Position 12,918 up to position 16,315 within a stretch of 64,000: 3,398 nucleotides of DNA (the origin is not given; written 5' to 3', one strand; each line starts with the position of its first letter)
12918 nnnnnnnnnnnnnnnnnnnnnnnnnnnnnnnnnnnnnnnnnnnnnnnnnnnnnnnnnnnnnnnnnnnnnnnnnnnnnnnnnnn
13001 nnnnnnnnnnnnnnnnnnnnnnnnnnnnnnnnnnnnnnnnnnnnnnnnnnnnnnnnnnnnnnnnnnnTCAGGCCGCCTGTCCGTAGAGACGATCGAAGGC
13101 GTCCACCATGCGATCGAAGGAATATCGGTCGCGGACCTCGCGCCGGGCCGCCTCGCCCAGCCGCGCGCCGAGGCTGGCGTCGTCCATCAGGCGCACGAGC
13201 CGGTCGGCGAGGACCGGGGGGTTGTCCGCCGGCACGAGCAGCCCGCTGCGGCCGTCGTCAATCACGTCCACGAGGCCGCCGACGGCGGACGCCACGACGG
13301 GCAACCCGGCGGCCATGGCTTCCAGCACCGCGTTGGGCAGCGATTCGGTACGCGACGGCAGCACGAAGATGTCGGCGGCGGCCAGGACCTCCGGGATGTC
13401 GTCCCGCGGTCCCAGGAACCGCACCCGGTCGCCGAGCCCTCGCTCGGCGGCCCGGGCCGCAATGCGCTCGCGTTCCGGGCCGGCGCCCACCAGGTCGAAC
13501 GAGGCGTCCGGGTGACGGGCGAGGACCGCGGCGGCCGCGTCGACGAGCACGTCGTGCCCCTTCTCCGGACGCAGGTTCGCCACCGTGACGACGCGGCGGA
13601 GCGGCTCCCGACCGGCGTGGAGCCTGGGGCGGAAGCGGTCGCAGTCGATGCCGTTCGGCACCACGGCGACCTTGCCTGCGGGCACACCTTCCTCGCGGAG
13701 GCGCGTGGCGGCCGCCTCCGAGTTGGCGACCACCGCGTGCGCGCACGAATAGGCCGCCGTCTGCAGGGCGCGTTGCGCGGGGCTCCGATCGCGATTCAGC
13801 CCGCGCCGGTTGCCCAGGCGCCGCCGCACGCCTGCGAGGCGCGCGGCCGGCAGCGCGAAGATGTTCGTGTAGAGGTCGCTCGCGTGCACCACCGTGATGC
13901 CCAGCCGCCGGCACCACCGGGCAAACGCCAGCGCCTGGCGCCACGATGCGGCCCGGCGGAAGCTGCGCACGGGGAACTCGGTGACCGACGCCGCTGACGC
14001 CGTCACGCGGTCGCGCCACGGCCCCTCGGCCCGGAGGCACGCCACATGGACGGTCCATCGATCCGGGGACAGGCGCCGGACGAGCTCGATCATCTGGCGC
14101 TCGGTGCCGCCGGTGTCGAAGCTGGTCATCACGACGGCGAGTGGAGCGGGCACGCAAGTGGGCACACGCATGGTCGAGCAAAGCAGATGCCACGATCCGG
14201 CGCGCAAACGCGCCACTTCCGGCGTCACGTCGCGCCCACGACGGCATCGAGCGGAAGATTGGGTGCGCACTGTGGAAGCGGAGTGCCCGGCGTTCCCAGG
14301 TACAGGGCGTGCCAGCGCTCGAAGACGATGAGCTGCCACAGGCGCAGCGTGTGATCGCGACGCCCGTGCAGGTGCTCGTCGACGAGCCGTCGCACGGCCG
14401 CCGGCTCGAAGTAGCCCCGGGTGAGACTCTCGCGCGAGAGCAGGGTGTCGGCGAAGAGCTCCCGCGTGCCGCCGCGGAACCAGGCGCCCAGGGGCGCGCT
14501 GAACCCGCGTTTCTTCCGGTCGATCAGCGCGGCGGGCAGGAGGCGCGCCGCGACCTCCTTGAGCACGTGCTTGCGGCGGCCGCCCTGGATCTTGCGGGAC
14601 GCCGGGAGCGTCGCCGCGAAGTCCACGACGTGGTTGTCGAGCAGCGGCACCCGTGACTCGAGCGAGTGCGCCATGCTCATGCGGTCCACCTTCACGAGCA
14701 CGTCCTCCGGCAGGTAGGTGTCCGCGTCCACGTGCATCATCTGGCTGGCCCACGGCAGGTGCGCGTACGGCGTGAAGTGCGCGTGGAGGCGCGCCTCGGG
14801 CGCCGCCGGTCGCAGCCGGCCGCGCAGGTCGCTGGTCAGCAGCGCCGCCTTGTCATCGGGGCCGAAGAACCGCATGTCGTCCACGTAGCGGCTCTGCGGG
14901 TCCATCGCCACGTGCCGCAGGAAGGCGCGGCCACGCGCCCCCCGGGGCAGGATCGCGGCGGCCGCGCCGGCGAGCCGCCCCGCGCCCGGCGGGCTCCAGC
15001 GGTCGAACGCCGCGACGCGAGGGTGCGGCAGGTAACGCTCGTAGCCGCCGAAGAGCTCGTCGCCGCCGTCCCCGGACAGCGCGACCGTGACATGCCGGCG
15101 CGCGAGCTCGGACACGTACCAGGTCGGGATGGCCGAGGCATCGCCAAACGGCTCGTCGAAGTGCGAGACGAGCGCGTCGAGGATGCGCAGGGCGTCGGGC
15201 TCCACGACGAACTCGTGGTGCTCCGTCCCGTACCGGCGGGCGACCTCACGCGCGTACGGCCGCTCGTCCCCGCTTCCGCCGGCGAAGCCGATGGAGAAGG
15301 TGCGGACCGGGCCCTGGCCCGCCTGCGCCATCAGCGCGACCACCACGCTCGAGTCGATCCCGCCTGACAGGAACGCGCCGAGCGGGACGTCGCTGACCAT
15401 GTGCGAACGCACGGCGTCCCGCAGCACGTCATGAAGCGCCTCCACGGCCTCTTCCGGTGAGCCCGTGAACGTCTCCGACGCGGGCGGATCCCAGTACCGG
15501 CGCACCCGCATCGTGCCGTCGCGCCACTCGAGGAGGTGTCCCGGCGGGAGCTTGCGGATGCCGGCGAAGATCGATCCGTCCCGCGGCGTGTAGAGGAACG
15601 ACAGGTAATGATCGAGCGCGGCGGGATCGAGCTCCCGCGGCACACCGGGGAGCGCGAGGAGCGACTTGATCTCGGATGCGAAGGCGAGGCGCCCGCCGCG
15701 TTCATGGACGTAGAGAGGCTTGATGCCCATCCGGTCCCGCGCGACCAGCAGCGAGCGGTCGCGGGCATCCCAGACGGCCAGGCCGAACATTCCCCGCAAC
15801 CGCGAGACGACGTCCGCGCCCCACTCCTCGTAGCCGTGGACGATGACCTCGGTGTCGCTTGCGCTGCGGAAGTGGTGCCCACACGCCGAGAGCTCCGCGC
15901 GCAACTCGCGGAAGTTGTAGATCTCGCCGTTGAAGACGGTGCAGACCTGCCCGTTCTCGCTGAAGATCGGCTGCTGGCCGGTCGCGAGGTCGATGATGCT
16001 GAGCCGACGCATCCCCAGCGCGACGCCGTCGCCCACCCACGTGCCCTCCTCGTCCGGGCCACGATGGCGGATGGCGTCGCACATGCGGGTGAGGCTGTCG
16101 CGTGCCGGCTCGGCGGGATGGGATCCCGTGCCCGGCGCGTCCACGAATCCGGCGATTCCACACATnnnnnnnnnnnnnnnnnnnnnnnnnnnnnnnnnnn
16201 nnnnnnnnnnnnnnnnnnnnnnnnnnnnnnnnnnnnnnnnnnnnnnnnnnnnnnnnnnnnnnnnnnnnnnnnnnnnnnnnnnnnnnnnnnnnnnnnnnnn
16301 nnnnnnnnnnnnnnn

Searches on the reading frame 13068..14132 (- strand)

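Call 10: search_protein_families(library=ncbifam, proteins=[window:13068-14132:-], max_evalue=1e-8)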
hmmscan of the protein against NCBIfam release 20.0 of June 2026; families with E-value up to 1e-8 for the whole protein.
window:13068-14132:- (354 aa): 35 families (the best 25 are shown)
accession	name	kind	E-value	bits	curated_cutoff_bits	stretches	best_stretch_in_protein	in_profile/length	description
TIGR03088.1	stp2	hypoth_equivalog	5e-59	200.2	409.05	1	4-352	10-372/374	TIGR03088 family PEP-CTERM/XrtA system glycosyltransferase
NF041876.1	EPS_EpsE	equivalog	9.5e-42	143.6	400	1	56-342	91-385/389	exopolysaccharide biosynthesis GT4 family glycosyltransferase EpsE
TIGR03999.1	thiol_BshA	equivalog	8.4e-38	130.3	273.7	1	132-352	146-372/375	N-acetyl-alpha-D-glucosaminyl L-malate synthase BshA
TIGR03449.1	mycothiol_MshA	equivalog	9.4e-31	107.1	462.5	1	129-353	163-403/406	D-inositol-3-phosphate glycosyltransferase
TIGR04063.1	stp3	hypoth_equivalog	2.6e-30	105.6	442.05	1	120-352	147-394/397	TIGR04063 family PEP-CTERM/XrtA system glycosyltransferase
NF038229.1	Glyco4_Geo_Pelo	equivalog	1.3e-27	96.7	400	1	113-352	92-335/338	GPMC system family 4 glycosyltransferase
TIGR04005.1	wcaL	equivalog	1.6e-25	89.8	537.6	1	135-334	179-387/406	colanic acid biosynthesis glycosyltransferase WcaL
NF011726.0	PRK15179.1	equivalog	3.7e-24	85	733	1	135-350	463-691/694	Vi polysaccharide biosynthesis protein TviE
NF038011.1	PelF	equivalog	3.9e-24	85.6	100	1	123-350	250-489/489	GT4 family glycosyltransferase PelF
TIGR02149.1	glgA_Coryne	subfamily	6.8e-22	78.1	302.4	1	125-350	139-387/391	glycogen synthase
TIGR04047.1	MSMEG_0565_glyc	hypoth_equivalog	5.7e-20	71.7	259.85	1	111-345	119-366/373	MSMEG_0565 family glycosyltransferase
NF053787.1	GlcN_PG_synth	equivalog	4e-19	68.7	480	1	125-350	138-356/361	N-acetylglucosaminyl phosphatidylglycerol synthase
NF047684.1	TeichurnBiosyTuaC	equivalog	5.9e-19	68.3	550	1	119-351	154-387/391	teichuronic acid biosynthesis protein TuaC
TIGR03087.1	stp1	hypoth_equivalog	2.2e-18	66.6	316.65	1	130-350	174-394/397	TIGR03087 family PEP-CTERM/XrtA system glycosyltransferase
NF007640.0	PRK10307.1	subfamily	4.7e-18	65.3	276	1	129-347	170-401/411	WcaI family glycosyltransferase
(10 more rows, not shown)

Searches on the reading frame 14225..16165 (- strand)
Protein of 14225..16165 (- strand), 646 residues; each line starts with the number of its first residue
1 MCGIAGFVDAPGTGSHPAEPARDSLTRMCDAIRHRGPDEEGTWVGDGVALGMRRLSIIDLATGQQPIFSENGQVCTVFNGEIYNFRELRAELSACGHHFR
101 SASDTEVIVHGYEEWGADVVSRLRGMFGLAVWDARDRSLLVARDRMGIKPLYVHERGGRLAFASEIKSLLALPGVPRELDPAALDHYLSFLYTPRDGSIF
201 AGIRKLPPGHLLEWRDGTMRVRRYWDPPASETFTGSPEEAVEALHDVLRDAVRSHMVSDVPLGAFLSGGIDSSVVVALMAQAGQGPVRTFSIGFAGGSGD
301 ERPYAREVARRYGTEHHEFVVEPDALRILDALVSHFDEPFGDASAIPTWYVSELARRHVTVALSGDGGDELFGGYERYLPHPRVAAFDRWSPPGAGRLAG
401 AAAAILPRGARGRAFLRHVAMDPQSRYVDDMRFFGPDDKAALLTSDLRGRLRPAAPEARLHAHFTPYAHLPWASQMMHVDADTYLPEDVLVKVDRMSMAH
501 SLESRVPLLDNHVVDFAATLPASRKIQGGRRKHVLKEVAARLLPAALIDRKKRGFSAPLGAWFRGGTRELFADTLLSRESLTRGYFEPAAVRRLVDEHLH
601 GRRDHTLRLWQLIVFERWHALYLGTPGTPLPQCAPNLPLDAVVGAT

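Call 10: search_protein_families(library=ncbifam, proteins=[window:14225-16165:-], max_evalue=1e-8)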
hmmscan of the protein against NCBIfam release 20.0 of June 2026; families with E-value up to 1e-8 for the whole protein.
window:14225-16165:- (646 aa): 9 families
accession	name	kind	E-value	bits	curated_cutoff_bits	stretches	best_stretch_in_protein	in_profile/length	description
TIGR03108.1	eps_aminotran_1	hypoth_equivalog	1.1e-193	645.4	816.9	1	1-617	1-623/628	XrtA/PEP-CTERM system amidotransferase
TIGR01536.1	asn_synth_AEB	equivalog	1.9e-154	515.5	267.1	1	2-555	1-517/517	asparagine synthase (glutamine-hydrolyzing)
TIGR03104.1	trio_amidotrans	equivalog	7.1e-137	457.1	570.1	2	1-379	1-384/589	N-acetylglutaminylglutamine amidotransferase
NF006949.0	PRK09431.1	equivalog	3.4e-96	323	499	3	1-171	1-167/554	asparagine synthase B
NF033535.1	lass_lactam_cya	exception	2.6e-78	264.2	525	2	1-371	1-375/668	lasso peptide isopeptide bond-forming cyclase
NF033561.1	macrolact_Ik_Al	subfamily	6.4e-28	97.7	300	1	114-618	70-554/561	albusnodin/ikarugamycin family macrolactam cyclase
TIGR01135.1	glmS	equivalog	4.3e-12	45.3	418.05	1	66-171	86-199/607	glutamine--fructose-6-phosphate transaminase (isomerizing)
NF001484.0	PRK00331.1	subfamily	7.9e-12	44.3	381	1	66-171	87-200/601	isomerizing glutamine--fructose-6-phosphate transaminase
TIGR01134.1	purF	equivalog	5.3e-10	39.2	350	1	64-170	84-200/432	amidophosphoribosyltransferase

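Call 58: find_related_loci(query=window:14225-16165:-, collection=genome_contigs, flank=1000)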
Query window:14225-16165:- (646 aa) in genome_contigs; peptide patterns used: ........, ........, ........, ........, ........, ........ (x = any residue, [..] = any of these).
600 stretches matched a pattern (row limit reached: there are more); 599 encode a relative of the query (tblastn E <= 1e-3); the best 80 are kept; 80 distinct loci.
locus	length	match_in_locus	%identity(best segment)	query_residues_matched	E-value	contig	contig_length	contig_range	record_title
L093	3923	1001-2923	64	1-646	0e+0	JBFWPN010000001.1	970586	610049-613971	MAG: Vicinamibacterales bacterium isolate CA_2019_TPBF_160 NODE_35_length_970586_cov_20.225036_TPBF, whole genome shotgu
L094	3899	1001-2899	61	1-638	0e+0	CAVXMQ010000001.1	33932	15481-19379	MAG: uncultured Acidobacteriota bacterium isolate MFD02840.bin.2.60 genome assembly, contig: contig_113208, whole genome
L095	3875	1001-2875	50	1-623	0e+0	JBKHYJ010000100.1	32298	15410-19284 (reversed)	MAG: Blastocatellia bacterium isolate NC_bin.3.orig k127_329484, whole genome shotgun sequence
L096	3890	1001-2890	48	1-630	0e+0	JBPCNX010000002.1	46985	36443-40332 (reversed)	MAG: Pyrinomonadaceae bacterium isolate TH_ant_mag_141 S1Ck127_9084391_flag_0_multi_20.9878_len_46985, whole genome shot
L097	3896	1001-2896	63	1-628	0e+0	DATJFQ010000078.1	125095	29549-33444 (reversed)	MAG TPA_asm: Vicinamibacterales bacterium isolate SMAG_U15464 k141_404865, whole genome shotgun sequence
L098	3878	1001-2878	46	1-623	0e+0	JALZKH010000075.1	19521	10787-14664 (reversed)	MAG: Acidobacteriota bacterium isolate MSU bin2 SD1457-59_k127_1245356, whole genome shotgun sequence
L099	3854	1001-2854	50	1-623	5e-179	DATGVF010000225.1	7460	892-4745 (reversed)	MAG TPA_asm: bacterium isolate SMAG_U10549 k141_808593, whole genome shotgun sequence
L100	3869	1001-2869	50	1-623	1e-179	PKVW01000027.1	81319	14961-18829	MAG: Acidobacteriaceae bacterium isolate palsa_292 73.20120500_P33.13_contig_401, whole genome shotgun sequence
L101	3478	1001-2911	49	1-623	3e-178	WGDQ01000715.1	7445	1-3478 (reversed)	MAG: Planctomycetaceae bacterium isolate S146_10 k151_658878, whole genome shotgun sequence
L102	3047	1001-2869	43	1-623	1e-178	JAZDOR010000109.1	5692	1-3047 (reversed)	MAG: bacterium isolate MEGAHIT-group-0.789 k141_7834504, whole genome shotgun sequence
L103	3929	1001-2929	48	1-644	2e-174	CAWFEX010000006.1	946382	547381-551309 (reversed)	MAG: uncultured Acidobacteriota bacterium isolate MFD05567.bin.1.209 genome assembly, contig: contig_15039, whole genome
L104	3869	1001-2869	49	1-623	1e-173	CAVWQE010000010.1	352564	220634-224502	MAG: uncultured Acidobacteriota bacterium isolate MFD04967.bin.1.175 genome assembly, contig: contig_58824, whole genome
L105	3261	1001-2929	47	1-634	1e-176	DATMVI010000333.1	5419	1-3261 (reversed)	MAG TPA_asm: Pyrinomonadaceae bacterium isolate SMAG_U13064 k141_610962, whole genome shotgun sequence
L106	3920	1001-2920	46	1-645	5e-173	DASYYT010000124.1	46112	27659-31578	MAG TPA_asm: Candidatus Sulfotelmatobacter sp. isolate SMAG_U6342 k141_395567, whole genome shotgun sequence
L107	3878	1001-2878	48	1-619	2e-173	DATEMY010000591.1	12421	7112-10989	MAG TPA_asm: Blastocatellia bacterium isolate SMAG_U8955 k141_2612575, whole genome shotgun sequence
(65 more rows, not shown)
